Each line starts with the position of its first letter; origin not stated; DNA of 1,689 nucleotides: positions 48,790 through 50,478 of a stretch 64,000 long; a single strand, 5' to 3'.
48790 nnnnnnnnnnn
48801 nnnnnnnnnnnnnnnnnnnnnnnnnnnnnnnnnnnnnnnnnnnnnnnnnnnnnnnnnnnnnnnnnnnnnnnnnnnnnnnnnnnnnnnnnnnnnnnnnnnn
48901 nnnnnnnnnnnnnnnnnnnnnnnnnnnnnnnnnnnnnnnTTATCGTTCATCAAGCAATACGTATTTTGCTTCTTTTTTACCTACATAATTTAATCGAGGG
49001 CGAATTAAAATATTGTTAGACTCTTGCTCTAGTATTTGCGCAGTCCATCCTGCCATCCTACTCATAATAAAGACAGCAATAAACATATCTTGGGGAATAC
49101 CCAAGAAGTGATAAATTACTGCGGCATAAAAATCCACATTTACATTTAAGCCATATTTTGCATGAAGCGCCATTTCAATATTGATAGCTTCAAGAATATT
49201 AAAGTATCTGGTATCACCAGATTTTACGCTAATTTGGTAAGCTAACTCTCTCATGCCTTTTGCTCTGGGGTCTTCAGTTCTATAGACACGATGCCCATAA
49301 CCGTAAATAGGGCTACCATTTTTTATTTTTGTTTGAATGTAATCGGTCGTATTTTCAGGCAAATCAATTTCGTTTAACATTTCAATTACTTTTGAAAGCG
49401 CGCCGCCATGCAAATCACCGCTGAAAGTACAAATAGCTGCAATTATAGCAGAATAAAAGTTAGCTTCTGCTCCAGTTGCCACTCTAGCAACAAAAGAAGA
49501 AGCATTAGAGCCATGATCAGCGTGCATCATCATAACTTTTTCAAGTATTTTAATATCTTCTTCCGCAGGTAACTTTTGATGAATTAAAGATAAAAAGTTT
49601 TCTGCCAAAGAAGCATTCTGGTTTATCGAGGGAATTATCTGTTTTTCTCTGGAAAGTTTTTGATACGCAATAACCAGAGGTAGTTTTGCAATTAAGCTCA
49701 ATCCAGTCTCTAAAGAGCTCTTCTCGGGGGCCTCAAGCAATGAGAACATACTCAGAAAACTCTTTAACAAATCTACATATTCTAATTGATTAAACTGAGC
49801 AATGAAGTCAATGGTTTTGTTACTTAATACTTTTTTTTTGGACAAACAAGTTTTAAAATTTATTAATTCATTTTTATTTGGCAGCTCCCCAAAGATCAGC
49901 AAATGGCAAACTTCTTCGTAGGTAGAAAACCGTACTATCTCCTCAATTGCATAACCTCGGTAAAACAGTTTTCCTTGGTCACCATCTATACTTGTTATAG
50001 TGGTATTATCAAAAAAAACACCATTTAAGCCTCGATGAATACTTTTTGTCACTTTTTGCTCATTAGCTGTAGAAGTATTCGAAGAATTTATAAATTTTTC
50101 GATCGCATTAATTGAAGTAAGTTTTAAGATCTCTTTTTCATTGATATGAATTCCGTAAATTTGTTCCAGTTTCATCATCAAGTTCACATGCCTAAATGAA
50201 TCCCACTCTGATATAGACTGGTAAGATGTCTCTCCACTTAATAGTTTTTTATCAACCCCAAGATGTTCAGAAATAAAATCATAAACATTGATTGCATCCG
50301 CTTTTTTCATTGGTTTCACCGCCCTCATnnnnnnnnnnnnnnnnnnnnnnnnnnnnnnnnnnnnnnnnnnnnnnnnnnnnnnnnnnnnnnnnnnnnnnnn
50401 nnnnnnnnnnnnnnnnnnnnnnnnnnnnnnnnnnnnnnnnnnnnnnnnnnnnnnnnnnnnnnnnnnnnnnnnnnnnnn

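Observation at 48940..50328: Carrier-protein domain fused to an apparently catalytically intact citrate synthase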

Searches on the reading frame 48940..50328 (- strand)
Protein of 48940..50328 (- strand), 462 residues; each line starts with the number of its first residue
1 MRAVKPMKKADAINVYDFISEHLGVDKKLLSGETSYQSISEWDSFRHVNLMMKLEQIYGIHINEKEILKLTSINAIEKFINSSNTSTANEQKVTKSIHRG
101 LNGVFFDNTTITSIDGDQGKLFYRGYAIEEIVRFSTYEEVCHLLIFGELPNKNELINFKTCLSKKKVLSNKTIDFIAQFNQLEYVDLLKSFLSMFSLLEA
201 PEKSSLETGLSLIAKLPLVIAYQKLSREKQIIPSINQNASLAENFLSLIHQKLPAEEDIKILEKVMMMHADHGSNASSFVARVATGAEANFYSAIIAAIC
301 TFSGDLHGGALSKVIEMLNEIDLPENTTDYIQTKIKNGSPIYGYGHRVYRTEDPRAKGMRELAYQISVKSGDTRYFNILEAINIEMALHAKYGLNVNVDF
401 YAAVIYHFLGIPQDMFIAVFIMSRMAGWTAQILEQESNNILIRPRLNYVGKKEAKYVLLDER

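Call 5: search_protein_families(library=pfam, proteins=[window:48940-50328:-], max_evalue=0.01)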
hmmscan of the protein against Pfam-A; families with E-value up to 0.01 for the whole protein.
window:48940-50328:- (462 aa): 1 family
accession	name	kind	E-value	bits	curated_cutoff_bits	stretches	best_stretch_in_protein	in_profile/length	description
PF00285.26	Citrate_synt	-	1.3e-103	347.2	27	1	100-445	1-357/357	Citrate synthase, C-terminal domain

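Call 7: search_protein_families(library=ncbifam, proteins=[window:48940-50328:-], max_evalue=1)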
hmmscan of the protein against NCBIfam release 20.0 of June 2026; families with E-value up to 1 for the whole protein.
window:48940-50328:- (462 aa): 32 families (the best 25 are shown)
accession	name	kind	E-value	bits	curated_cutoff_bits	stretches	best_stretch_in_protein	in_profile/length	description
TIGR01800.1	cit_synth_II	subfamily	5.7e-108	361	421.3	1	99-462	1-368/368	2-methylcitrate synthase/citrate synthase II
NF041301.1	Cit_synth_Halo_CitZ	equivalog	1.7e-92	310.3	550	1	95-462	3-379/379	citrate synthase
NF010638.0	PRK14035.1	equivalog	3.3e-90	302.5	572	1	97-462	4-372/372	citrate synthase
NF010637.0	PRK14034.1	equivalog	7.1e-90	301.6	594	1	97-462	3-371/372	citrate synthase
NF010636.0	PRK14033.1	equivalog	8.3e-87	291.4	479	1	91-455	3-371/376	bifunctional 2-methylcitrate synthase/citrate synthase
NF010639.0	PRK14036.1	equivalog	4.7e-85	285.6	502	1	96-462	5-378/379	citrate synthase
NF041157.1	Cit_synThplmales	equivalog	1.6e-82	277.6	590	1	95-462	2-376/377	citrate synthase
NF009006.1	PRK12351.1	equivalog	1.5e-78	263.8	550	1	99-462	8-376/376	bifunctional 2-methylcitrate synthase/citrate synthase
NF010640.0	PRK14037.1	subfamily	1.8e-72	244.3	504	1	95-462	2-377/377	citrate synthase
NF004126.0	PRK05614.1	equivalog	1.7e-71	240.9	505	1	108-461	56-429/430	citrate synthase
NF009005.0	PRK12350.1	subfamily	9.8e-69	232.3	332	1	96-454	3-353/366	citrate synthase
NF009004.0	PRK12349.1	equivalog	3.7e-67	226.8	508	1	94-454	4-369/372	citrate synthase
NF010635.0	PRK14032.1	subfamily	1e-63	215.5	426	1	117-462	65-448/448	citrate synthase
TIGR01798.1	cit_synth_I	equivalog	1e-60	205.6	485.15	1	108-454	43-410/412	citrate synthase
NF007128.0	PRK09569.1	subfamily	4.5e-31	107.9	344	1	93-448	33-423/437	citrate (Si)-synthase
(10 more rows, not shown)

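Call 8: find_homologous_proteins(query=window:48940-50328:-, max_evalue=1e-20)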
Query window:48940-50328:- (462 aa): 7936 proteins with E <= 1e-20 among 8000 candidates; the best 120 are listed.
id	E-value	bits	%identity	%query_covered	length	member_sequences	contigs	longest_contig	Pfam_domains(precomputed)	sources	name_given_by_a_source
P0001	0.0e+0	1018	100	100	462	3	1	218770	PF00285.27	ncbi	-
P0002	2.3e-198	678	66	100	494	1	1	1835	PF00285.27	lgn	-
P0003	6.5e-121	422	46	96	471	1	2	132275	PF00285.27,PF00550.32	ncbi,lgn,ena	-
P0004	2.1e-119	417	44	96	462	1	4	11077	PF00285.27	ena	-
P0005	8.3e-118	412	44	97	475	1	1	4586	PF00285.27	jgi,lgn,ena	-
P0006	1.5e-116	408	43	97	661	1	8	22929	PF00285.27,PF00550.32,PF13671.13,PF08433.17,PF01583.27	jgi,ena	jgi:citrate synthase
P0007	1.6e-116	408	43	97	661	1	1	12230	PF00285.27,PF00550.32,PF13671.13,PF08433.17,PF01583.27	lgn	-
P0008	5.7e-116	406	43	97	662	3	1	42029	PF00285.27,PF13671.13,PF08433.17,PF01583.27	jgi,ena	jgi:citrate synthase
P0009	3.0e-115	404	45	96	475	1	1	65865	PF00285.27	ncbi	-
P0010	6.2e-115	403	44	95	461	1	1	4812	PF00285.27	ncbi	-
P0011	6.9e-113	396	41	97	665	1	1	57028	PF00285.27,PF13671.13,PF08433.17,PF13238.13,PF01583.27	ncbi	-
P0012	2.3e-112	394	42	96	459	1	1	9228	PF00285.27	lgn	-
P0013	1.2e-111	392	41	99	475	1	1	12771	PF00285.27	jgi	jgi:citrate synthase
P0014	3.0e-111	391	42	97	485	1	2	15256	PF00285.27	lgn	-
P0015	6.3e-111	389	40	97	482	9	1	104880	PF00285.27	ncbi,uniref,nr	ncbi:citrate/2-methylcitrate synthase [Paenibacillus dendritiformis]|uniref:citrate/2-methylcitrate 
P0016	2.3e-110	388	40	97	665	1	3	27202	PF00285.27,PF13671.13,PF08433.17,PF01583.27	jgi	jgi:citrate synthase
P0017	1.6e-108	382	41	97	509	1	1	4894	PF00285.27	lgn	-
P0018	1.9e-108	381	41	96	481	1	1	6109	PF00285.27,PF00550.32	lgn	-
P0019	7.5e-107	376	39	97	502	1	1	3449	PF00285.27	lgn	-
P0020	1.5e-106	375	44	95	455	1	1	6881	PF00285.27,PF00550.32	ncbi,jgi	jgi:citrate synthase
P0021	3.4e-106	374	40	97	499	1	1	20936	PF00285.27,PF00550.32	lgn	-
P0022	2.0e-104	368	47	79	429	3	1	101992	PF00285.27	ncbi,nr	ncbi:MAG: citrate (Si)-synthase [Fischerella sp.]|nr:citrate (Si)-synthase [Fischerella sp.]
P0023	3.6e-104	367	39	100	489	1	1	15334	PF00285.27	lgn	-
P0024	2.3e-103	365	39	96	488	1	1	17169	PF00285.27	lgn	-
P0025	8.6e-103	363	40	96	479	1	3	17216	PF00285.27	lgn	-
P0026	1.6e-102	362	41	96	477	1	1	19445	PF00285.27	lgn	-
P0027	2.4e-102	361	40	97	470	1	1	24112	PF00285.27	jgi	jgi:citrate synthase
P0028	9.4e-102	359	40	95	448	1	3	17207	PF00285.27,PF00550.32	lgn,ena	-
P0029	2.1e-101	358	42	95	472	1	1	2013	PF00285.27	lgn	-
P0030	3.5e-101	357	39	96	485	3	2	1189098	PF00285.27,PF00550.32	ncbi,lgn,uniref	ncbi:citrate/2-methylcitrate synthase [Clostridium botulinum]|uniref:citrate/2-methylcitrate synthas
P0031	4.7e-101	357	39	97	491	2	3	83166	PF00285.27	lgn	-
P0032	7.2e-101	356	39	95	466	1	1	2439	PF00285.27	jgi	jgi:citrate synthase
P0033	1.5e-100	355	39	97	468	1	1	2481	PF00285.27,PF00550.32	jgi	jgi:citrate synthase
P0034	2.1e-100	355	42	96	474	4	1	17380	PF00285.27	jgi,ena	-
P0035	1.2e-99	352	39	97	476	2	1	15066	PF00285.27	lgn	-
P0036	3.2e-99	351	37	97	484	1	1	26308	PF00285.27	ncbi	-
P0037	3.8e-99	351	38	96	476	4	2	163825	PF00285.27,PF00550.32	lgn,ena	-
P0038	9.2e-99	349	38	99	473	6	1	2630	PF00285.27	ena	-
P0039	9.7e-99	349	38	98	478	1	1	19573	PF00285.27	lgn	-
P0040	1.1e-98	349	38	97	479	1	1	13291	PF00285.27,PF00550.32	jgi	jgi:citrate synthase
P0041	3.1e-98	348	38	92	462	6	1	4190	PF00285.27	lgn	-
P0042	3.4e-98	348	39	96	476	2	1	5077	PF00285.27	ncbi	-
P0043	6.1e-98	347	41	96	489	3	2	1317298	PF00285.27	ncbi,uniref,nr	ncbi:citrate/2-methylcitrate synthase [Metabacillus iocasae]|uniref:citrate synthase (unknown stereo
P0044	1.3e-97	346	39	98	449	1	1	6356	PF00285.27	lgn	-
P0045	2.6e-97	345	40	96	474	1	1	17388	PF00285.27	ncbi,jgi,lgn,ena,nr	ncbi:MAG TPA: citrate/2-methylcitrate synthase [Thermoanaerobaculia bacterium]|nr:citrate/2-methylci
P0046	4.3e-97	344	38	97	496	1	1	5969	PF00285.27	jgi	jgi:citrate synthase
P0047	5.2e-97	344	38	96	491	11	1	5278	PF00285.27,PF00550.32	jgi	-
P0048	7.7e-97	343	39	97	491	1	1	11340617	PF00285.27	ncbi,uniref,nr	ncbi:citrate (Si)-synthase [Ktedonosporobacter rubrisoli]|uniref:citrate synthase (unknown stereospe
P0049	1.5e-96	342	37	95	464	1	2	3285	PF00285.27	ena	-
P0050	1.7e-96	342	39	96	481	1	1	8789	PF00285.27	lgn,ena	-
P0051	2.3e-96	342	37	96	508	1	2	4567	PF00285.27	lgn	-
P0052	3.6e-95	338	36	97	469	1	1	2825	PF00285.27,PF00550.32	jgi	jgi:citrate synthase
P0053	8.3e-95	336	37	96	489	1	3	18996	PF00285.27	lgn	-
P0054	9.1e-95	336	37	99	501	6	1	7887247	PF00285.27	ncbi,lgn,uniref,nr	ncbi:citrate/2-methylcitrate synthase [Nostoc sp. TCL240-02]|uniref:citrate/2-methylcitrate synthase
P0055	2.4e-94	335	37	95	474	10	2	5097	PF00285.27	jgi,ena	-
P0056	2.8e-94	335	38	94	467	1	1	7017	PF00285.27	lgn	-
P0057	3.9e-94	334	37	96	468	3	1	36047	PF00285.27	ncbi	ncbi:citrate/2-methylcitrate synthase [Streptomyces roseifaciens]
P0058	4.1e-94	334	38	98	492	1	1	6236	PF00285.27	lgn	-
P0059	6.0e-94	334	37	96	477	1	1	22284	PF00285.27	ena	-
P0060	9.8e-94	333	38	96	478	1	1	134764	PF00285.27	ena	-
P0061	1.6e-92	329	38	92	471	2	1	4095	PF00285.27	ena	-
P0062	2.2e-92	328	38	96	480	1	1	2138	PF00285.27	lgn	-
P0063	8.3e-92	327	40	95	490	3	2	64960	PF00285.27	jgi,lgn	-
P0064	1.1e-91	326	37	96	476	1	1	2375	PF00285.27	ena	-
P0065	1.8e-91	325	40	96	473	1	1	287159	PF00285.27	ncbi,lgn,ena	-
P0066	2.0e-91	325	42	80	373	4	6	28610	PF00285.27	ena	-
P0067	4.0e-91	324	38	95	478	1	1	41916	PF00285.27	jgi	jgi:citrate synthase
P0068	5.6e-91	324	37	96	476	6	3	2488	PF00285.27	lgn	-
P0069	6.1e-91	324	40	95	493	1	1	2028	PF00285.27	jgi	jgi:citrate synthase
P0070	1.3e-90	323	40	91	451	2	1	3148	PF00285.27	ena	-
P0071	1.3e-90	323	36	96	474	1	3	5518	PF00285.27,PF00550.32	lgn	-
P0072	3.2e-90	321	39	95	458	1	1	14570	PF00285.27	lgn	-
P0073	3.5e-90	321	38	95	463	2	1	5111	PF00285.27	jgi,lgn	-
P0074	3.6e-90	321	36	96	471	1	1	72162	PF00285.27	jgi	jgi:citrate synthase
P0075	6.9e-90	320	37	96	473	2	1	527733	PF00285.27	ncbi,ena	-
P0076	1.2e-89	319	42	79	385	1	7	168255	PF00285.27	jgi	jgi:citrate synthase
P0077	3.3e-89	318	36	96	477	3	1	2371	PF00285.27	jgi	jgi:citrate synthase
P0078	5.9e-89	317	35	96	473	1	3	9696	PF00285.27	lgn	-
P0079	6.3e-89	317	41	79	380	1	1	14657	PF00285.27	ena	-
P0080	9.2e-89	316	41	79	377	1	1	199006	PF00285.27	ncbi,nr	ncbi:MAG: citrate (Si)-synthase [Saprospiraceae bacterium]|nr:citrate (Si)-synthase [Saprospiraceae 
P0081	1.1e-88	316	37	95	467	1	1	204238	PF00285.27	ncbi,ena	-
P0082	1.2e-88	316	41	80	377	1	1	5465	PF00285.27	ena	-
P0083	1.2e-88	316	37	95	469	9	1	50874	PF00285.27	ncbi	ncbi:citrate/2-methylcitrate synthase [Vibrio splendidus]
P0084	1.3e-88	316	36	96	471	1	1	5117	PF00285.27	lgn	-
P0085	1.4e-88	316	37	96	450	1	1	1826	PF00285.27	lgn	-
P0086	2.0e-88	315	36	96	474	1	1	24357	PF00285.27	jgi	jgi:citrate synthase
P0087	3.6e-88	315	41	82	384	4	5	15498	PF00285.27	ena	-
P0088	5.6e-88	314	36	93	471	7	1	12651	PF00285.27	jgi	jgi:citrate synthase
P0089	1.3e-87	313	41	79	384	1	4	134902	PF00285.27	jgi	jgi:citrate synthase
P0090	1.4e-86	309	41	82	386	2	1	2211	PF00285.27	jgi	jgi:citrate synthase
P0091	2.0e-86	309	41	81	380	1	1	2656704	PF00285.27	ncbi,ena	-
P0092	2.0e-86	309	41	81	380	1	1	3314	PF00285.27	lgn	-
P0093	2.0e-86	309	42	79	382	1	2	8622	PF00285.27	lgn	-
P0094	2.1e-86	309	41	79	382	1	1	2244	PF00285.27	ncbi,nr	ncbi:MAG TPA: citrate/2-methylcitrate synthase [Aestuariivirgaceae bacterium]|nr:citrate/2-methylcit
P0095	2.8e-86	308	40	81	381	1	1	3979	PF00285.27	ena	-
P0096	3.8e-86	308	41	79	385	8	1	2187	PF00285.27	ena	-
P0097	5.7e-86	307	41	79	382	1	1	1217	PF00285.27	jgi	jgi:citrate synthase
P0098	5.8e-86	307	41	84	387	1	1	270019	PF00285.27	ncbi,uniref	ncbi:citrate/2-methylcitrate synthase [Lentisalinibacter orientalis]|uniref:citrate/2-methylcitrate 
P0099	1.6e-85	306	40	82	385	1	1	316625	PF00285.27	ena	-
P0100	1.8e-85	306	40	79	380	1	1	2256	PF00285.27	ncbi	-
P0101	6.9e-85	304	40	80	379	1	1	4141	PF00285.27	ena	-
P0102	7.1e-85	304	41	82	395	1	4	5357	PF00285.27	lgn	-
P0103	7.9e-85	304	40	81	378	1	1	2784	PF00285.27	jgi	jgi:citrate synthase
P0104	9.7e-85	303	41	79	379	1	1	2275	PF00285.27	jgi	jgi:citrate synthase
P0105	1.1e-84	303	40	81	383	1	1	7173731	PF00285.27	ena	-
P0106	1.1e-84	303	38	80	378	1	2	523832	PF00285.27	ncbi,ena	-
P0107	1.2e-84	303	39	81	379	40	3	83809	PF00285.27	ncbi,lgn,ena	-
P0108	1.4e-84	303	35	97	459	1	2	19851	PF00285.27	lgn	-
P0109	1.6e-84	303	41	79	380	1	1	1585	PF00285.27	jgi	jgi:2-methylcitrate synthase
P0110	1.9e-84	302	39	81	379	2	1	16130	PF00285.27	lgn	-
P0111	2.1e-84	302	41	79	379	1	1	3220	PF00285.27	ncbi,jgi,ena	jgi:citrate synthase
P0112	3.3e-84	301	40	79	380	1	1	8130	PF00285.27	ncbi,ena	-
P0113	2.1e-83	299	40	79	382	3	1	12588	PF00285.27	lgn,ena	-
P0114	2.3e-83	299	38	80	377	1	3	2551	PF00285.27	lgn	-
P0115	4.6e-83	298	40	79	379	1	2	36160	PF00285.27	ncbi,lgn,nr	ncbi:MAG: citrate synthase [Armatimonadetes bacterium]|nr:citrate synthase [Armatimonadota bacterium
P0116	5.0e-83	298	40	80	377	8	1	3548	PF00285.27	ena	-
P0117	8.1e-83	297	42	76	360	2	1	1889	PF00285.27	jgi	-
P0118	1.0e-82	297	39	79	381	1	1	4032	PF00285.27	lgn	-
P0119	1.4e-82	296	36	96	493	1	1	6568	PF00285.27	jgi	jgi:citrate synthase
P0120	2.3e-82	295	39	79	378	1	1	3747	PF00285.27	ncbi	ncbi:MAG: citrate/2-methylcitrate synthase [Chloroflexota bacterium]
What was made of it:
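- On 4'-phosphopantetheine carrier proteins (PF00550 / ACP): Several homologues carry precomputed PF00550 hits (call 8).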

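Call 10: find_encoding_contigs(protein=P0001, flank=10000, max_places=3)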
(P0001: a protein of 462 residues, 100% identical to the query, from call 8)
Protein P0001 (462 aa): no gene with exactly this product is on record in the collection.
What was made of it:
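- Tried and rejected: Exact look-up of the window protein (P0001) in the contig index found nothing on record (call 10).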

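Call 11: find_encoding_contigs(protein=P0003, flank=10000, max_places=2)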
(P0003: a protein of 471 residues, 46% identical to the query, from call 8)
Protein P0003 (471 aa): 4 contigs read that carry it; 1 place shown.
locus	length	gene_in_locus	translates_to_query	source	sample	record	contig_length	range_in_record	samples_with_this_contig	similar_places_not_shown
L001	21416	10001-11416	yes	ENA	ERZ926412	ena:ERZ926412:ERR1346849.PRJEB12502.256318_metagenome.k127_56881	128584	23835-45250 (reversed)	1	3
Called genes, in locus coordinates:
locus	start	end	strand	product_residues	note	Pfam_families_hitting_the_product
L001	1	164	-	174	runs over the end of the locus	-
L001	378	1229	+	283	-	PF00165:HTH_AraC, PF12833:HTH_18, PF00165:HTH_AraC, PF06445:GyrI-like, PF14526:Cass2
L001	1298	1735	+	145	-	PF02566:OsmC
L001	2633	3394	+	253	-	-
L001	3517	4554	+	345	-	PF08238:Sel1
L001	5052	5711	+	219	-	PF01381:HTH_3, PF12844:HTH_19, PF13443:HTH_26, PF13560:HTH_31 (weak), PF00717:Peptidase_S24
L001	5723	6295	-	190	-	-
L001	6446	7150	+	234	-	PF00106:adh_short, PF01370:Epimerase, PF08659:KR (faint), PF23441:SDR (faint), PF13561:adh_short_C2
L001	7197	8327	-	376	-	PF00389:2-Hacid_dh, PF02826:2-Hacid_dh_C, PF03446:NAD_binding_2 (weak)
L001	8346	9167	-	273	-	PF02592:Vut_1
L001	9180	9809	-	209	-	PF01381:HTH_3, PF13443:HTH_26, PF00717:Peptidase_S24 (weak)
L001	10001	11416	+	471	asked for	PF00550:PP-binding (weak), PF00285:Citrate_synt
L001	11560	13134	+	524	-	PF00501:AMP-binding, PF13193:AMP-binding_C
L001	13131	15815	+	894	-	PF00330:Aconitase, PF00694:Aconitase_C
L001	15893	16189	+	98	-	PF01541:GIY-YIG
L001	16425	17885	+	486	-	PF19490:DUF6025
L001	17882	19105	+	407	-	PF07690:MFS_1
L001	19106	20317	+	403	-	PF04303:PrpF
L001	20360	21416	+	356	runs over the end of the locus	PF13378:MR_MLE_C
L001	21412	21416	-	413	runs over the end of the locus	PF06609:TRI12, PF07690:MFS_1, PF00083:Sugar_tr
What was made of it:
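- On Methylcitrate-cycle module PrpC-AcnD-PrpF: There is no PrpF in the window; PrpF occurs only in L001 (call 11).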

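Call 12: find_encoding_contigs(protein=P0030, flank=10000, max_places=2)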
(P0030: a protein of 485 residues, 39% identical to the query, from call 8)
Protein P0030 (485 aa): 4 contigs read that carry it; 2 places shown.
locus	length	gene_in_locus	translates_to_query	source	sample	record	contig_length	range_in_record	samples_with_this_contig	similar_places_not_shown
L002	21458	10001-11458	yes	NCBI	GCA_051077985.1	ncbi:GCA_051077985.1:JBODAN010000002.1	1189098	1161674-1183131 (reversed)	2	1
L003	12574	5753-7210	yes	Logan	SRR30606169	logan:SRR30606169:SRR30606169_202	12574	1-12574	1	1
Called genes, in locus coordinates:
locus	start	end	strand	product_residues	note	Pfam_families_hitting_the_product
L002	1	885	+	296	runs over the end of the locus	PF03313:SDH_alpha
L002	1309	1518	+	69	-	-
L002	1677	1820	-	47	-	-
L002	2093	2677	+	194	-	PF03031:NIF (faint), PF06941:NT5C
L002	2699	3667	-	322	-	PF01244:Peptidase_M19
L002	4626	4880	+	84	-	PF01797:Y1_Tnp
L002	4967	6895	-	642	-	PF00330:Aconitase, PF00694:Aconitase_C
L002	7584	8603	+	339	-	PF02746:MR_MLE_N, PF13378:MR_MLE_C, PF07476:MAAL_C (weak)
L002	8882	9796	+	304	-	PF02567:PhzC-PhzF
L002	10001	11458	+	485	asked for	PF00550:PP-binding (faint), PF00285:Citrate_synt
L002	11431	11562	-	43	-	-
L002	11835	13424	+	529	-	PF00501:AMP-binding, PF13193:AMP-binding_C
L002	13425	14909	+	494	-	PF19490:DUF6025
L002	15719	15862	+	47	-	-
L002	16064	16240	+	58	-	-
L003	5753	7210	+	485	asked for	PF00550:PP-binding (faint), PF00285:Citrate_synt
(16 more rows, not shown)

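Call 13: find_encoding_contigs(protein=P0015, flank=10000, max_places=2)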
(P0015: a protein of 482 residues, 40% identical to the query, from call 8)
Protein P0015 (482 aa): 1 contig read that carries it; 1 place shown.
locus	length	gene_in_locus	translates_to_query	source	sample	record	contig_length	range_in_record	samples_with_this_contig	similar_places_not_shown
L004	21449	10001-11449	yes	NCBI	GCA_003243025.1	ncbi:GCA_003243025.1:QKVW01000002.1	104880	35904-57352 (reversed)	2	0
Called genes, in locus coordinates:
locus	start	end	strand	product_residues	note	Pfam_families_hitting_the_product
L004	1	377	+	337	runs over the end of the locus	PF01497:Peripla_BP_2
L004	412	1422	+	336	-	PF01032:FecCD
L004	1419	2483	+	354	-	PF01032:FecCD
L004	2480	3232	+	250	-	PF02463:SMC_N (weak), PF13175:AAA_15 (faint), PF00005:ABC_tran, PF13304:AAA_21 (faint)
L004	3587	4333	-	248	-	PF00557:Peptidase_M24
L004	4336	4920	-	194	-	-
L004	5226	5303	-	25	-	-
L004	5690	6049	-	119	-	-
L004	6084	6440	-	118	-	-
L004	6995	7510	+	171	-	-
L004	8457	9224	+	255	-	PF06889:DUF1266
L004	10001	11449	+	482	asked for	PF00285:Citrate_synt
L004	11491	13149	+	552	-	PF00501:AMP-binding, PF13193:AMP-binding_C (weak)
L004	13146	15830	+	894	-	PF00330:Aconitase, PF00694:Aconitase_C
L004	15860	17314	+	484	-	PF19490:DUF6025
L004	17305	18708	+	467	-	PF00296:Bac_luciferase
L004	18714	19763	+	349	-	PF13378:MR_MLE_C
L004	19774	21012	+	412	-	-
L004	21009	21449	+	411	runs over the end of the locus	PF13535:ATP-grasp_4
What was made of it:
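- The Paenibacillus cluster lies next to FecCD/ABC iron-uptake genes (call 13).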
